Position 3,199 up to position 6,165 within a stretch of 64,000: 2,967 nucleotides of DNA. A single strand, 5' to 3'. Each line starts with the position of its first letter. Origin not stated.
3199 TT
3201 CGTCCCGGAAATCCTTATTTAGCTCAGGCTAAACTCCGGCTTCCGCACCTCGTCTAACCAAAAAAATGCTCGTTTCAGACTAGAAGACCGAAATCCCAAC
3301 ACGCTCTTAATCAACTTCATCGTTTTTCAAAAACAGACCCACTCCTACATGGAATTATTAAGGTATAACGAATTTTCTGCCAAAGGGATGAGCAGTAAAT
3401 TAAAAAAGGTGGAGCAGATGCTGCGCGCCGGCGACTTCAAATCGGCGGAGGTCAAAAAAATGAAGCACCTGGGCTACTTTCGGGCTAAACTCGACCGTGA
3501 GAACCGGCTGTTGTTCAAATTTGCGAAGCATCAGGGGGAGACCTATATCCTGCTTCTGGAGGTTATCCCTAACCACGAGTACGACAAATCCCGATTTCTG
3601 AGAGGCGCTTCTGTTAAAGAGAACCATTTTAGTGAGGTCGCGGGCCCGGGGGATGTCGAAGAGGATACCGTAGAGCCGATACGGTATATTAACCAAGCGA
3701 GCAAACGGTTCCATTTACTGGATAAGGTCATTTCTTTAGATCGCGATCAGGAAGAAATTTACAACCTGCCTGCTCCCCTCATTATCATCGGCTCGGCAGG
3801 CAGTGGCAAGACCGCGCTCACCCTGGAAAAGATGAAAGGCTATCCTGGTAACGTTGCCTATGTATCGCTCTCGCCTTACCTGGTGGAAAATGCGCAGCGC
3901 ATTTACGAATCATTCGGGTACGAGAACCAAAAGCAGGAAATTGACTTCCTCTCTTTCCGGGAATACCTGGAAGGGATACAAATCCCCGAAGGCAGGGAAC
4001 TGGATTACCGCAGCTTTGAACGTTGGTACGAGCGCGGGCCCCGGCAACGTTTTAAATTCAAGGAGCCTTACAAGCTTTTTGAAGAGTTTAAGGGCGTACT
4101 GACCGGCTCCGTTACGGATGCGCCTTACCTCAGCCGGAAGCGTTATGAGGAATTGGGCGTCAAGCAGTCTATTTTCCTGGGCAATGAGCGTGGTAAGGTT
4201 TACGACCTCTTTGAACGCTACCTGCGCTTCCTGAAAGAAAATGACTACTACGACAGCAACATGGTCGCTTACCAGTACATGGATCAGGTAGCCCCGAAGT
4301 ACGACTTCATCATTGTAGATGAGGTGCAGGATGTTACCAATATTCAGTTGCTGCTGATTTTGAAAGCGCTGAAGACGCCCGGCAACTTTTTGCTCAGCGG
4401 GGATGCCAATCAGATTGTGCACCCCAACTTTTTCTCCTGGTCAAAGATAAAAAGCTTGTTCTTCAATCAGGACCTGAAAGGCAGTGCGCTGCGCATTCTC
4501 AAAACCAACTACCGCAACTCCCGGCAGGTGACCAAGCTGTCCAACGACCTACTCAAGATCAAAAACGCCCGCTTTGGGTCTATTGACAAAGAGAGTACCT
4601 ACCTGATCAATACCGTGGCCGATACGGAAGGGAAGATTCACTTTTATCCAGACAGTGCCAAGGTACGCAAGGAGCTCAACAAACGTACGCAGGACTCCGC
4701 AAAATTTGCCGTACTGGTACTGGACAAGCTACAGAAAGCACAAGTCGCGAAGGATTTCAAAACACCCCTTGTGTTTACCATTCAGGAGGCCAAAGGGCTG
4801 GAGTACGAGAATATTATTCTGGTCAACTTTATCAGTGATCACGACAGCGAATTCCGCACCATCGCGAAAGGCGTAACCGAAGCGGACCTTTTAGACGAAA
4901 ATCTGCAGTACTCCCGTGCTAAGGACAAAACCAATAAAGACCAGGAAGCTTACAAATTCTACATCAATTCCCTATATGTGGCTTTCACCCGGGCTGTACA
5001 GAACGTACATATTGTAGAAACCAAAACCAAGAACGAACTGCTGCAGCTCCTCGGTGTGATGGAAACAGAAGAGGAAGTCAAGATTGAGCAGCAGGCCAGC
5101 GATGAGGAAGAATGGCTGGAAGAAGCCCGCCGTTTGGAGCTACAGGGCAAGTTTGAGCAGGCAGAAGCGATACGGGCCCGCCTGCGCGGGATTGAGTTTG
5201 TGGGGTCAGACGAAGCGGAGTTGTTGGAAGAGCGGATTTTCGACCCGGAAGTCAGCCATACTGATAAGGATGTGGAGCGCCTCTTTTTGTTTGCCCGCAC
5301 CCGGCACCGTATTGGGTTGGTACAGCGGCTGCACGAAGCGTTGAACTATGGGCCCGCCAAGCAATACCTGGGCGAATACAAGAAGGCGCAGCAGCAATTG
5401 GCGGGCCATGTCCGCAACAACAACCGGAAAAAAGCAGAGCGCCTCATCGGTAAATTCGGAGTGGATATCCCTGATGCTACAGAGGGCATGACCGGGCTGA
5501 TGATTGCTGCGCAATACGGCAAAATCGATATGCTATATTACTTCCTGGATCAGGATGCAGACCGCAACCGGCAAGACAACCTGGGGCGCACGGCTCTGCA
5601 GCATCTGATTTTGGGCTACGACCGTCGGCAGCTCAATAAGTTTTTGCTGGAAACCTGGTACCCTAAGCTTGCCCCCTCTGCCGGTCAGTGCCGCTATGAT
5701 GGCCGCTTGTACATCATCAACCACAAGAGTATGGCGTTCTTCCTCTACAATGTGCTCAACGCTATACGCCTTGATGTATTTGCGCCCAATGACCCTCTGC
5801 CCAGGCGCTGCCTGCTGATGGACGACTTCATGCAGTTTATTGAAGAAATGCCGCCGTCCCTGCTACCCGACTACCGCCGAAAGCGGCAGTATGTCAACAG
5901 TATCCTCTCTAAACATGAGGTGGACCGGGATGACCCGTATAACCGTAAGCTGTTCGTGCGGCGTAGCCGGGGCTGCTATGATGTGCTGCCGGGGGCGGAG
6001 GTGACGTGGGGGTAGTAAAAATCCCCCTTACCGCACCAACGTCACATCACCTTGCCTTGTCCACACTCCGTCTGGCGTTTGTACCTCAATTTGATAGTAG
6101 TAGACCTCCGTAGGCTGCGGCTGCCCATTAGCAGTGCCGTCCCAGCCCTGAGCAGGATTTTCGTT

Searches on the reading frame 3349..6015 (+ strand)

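Call 68: search_protein_families(library=pfam, proteins=[window:3349-6015:+], max_evalue=0.001)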
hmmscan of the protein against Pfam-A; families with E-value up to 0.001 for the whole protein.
window:3349-6015:+ (888 aa): 12 families
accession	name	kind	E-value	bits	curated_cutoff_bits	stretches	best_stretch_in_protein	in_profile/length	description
PF01443.25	Viral_helicase1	-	1.9e-08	34.8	21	1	311-492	52-196/228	Viral superfamily 1 RNA helicase core domain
PF00580.27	UvrD-helicase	-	3.5e-08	33.9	23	1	295-357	180-252/271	UvrD/REP helicase N-terminal domain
PF13245.12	AAA_19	-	4.3e-08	33.9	25.1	1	143-357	13-130/134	AAA domain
PF12796.13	Ank_2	-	9.1e-08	33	27.3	1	688-767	5-80/90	Ankyrin repeats (3 copies)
PF13857.12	Ank_5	-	1.6e-05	25.6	27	1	711-752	14-55/56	Ankyrin repeats (many copies)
PF13538.12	UvrD_C_2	-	1.8e-05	25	27.4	0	475-494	4-23/52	UvrD-like helicase C-terminal domain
PF13361.12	UvrD_C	-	3.3e-05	23.9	25.6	0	474-556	288-346/350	UvrD-like helicase C-terminal domain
PF09848.15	SLFN-g3_helicase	-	0.00016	21.6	24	0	517-555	312-350/354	Schlafen group 3, DNA/RNA helicase domain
PF02562.22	PhoH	-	0.00018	21.5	27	0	310-360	112-162/205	PhoH-like protein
PF13173.12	AAA_14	-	0.00027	21.4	27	0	291-351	34-97/129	AAA domain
PF13606.12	Ank_3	-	0.00034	21.2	22.3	0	713-740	2-29/30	Ankyrin repeat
PF13401.12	AAA_22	-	0.00096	19.9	27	0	144-176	8-43/130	AAA domain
